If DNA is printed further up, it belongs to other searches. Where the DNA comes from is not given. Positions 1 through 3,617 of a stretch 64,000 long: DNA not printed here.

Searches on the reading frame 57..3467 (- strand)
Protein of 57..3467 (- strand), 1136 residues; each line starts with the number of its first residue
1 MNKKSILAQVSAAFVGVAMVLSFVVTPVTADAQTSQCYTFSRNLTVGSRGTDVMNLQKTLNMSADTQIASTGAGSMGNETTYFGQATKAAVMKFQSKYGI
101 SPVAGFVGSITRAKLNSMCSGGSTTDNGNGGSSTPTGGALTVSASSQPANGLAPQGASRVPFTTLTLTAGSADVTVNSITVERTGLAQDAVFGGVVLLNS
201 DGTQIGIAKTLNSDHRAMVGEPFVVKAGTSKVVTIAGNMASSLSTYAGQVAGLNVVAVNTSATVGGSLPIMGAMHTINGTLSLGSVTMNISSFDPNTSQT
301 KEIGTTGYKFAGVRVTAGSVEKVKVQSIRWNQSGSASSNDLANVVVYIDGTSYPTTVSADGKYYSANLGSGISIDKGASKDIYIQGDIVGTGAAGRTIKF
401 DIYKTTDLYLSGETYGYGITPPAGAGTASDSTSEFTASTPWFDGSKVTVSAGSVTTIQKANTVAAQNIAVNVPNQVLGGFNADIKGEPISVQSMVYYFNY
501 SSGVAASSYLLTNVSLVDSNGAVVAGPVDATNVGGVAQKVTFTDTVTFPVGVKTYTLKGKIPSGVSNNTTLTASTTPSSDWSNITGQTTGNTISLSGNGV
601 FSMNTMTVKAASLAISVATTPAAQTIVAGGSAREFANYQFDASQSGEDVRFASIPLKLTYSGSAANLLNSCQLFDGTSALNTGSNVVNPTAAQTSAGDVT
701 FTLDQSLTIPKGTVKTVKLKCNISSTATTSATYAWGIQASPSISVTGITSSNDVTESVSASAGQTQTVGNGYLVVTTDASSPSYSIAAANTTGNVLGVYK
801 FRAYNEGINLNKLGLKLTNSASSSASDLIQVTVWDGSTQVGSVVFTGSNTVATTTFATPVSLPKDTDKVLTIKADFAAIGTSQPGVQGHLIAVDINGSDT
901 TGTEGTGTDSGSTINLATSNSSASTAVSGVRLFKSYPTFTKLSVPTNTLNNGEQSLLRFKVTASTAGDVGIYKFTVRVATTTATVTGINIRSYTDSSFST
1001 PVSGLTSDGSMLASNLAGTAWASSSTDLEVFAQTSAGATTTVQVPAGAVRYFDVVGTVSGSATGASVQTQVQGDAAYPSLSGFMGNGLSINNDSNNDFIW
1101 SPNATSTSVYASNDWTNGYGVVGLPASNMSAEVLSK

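Call 95: find_encoding_contigs(protein=window:57-3467:-, flank=10000, max_places=2)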
Protein window:57-3467:- (1136 aa): 1 contig read that carries it; 1 place shown.
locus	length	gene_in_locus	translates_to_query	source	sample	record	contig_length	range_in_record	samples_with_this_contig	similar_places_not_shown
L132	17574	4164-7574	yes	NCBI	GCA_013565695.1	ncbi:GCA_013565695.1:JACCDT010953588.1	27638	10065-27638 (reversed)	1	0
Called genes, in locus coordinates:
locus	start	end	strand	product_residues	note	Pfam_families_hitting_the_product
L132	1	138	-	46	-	?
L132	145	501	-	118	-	PF09136:Glucodextran_B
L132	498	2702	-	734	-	PF13491:FtsK_4TM, PF17854:FtsK_alpha, PF01580:FtsK_SpoIIIE, PF09397:FtsK_gamma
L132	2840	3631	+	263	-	-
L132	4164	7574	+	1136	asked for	PF01471:PG_binding_1 (weak)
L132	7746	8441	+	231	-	PF13431:TPR_17 (faint), PF13424:TPR_12 (faint), PF07719:TPR_2 (faint), PF13181:TPR_8 (faint), PF13428:TPR_14 (faint), PF13414:TPR_11 (faint), PF14559:TPR_19 (weak)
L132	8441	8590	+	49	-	-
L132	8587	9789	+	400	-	PF00801:PKD, PF18911:PKD_4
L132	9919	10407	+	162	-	PF00466:Ribosomal_L10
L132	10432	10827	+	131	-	PF16320:Ribosomal_L12_N, PF00542:Ribosomal_L12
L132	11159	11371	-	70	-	-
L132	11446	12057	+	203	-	-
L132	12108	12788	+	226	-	PF05552:MS_channel_1st_1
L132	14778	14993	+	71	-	-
